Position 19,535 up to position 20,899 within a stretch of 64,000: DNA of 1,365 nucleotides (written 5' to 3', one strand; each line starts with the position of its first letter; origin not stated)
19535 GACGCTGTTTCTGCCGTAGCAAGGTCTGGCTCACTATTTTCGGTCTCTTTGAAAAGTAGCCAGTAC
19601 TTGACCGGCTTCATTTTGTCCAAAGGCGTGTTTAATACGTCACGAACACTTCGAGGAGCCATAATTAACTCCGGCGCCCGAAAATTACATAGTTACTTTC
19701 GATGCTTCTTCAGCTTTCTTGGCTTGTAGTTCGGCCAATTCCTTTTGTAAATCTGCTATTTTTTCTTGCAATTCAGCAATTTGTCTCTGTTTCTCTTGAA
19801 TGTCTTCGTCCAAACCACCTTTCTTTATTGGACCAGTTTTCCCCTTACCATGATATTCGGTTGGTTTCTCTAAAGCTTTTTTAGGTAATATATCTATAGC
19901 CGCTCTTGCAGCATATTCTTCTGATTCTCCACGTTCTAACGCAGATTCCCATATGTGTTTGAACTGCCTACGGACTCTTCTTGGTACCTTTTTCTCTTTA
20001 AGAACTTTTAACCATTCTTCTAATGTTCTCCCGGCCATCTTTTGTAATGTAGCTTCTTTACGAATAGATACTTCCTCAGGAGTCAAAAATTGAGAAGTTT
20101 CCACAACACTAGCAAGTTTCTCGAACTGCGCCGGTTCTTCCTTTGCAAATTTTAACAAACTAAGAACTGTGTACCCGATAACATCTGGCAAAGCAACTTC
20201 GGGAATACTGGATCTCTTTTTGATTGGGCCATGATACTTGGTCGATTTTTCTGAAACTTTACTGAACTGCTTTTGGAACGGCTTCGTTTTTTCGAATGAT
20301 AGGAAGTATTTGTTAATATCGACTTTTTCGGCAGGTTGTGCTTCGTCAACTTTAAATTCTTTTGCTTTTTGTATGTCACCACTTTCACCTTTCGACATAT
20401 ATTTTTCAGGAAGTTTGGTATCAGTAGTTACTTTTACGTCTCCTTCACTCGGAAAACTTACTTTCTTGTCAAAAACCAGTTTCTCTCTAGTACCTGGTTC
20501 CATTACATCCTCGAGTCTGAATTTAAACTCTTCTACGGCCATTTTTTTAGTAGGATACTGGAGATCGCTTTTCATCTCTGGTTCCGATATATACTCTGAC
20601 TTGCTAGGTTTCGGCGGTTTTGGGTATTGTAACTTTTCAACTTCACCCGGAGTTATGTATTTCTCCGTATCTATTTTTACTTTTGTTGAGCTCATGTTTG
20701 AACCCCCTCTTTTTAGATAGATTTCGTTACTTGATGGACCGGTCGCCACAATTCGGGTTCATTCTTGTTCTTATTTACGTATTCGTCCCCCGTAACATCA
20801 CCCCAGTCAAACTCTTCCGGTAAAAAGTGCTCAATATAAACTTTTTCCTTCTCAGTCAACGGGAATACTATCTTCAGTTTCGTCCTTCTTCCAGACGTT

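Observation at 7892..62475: Genome-wide family of about 14 miniature IS200/IS605 (tnpB-derived) elements at gene junctions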

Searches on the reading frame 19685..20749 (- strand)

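Call 61: search_protein_families(library=pfam, alignment_id=A2, max_evalue=0.0001)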
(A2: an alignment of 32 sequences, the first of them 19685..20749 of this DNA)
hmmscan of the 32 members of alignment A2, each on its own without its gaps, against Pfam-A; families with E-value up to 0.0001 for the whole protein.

A. member 1, window:19685-20749:- (354 aa): 0 families

B. families by the number of members that match (of 32 scanned): 21 families
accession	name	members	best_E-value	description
PF02463.25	SMC_N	2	3.1e-07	RecF/RecN/SMC N terminal domain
PF00154.27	RecA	1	2e-74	recA bacterial DNA recombination protein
PF02649.19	GCHY-1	1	6.5e-68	Type I GTP cyclohydrolase folE2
PF06508.19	QueC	1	1.7e-49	Queuosine biosynthesis protein QueC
PF03796.21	DnaB_C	1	4e-27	DnaB-like helicase C terminal domain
PF01734.28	Patatin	1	5.1e-23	Patatin-like phospholipase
PF13476.12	AAA_23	1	8.2e-18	AAA domain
PF13155.12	Toprim_2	1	1.3e-14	Toprim-like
PF00149.33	Metallophos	1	6.1e-11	Calcineurin-like phosphoesterase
PF13175.12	AAA_15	1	7.5e-11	AAA ATPase domain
PF13662.12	Toprim_4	1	6.2e-10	Toprim domain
PF08960.15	STIV_B116-like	1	2.9e-09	STIV B116-like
PF08423.17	Rad51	1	5.5e-09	Rad51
PF01751.28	Toprim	1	8.4e-08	Toprim domain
PF01695.23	IstB_IS21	1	2.3e-07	IstB-like ATP binding protein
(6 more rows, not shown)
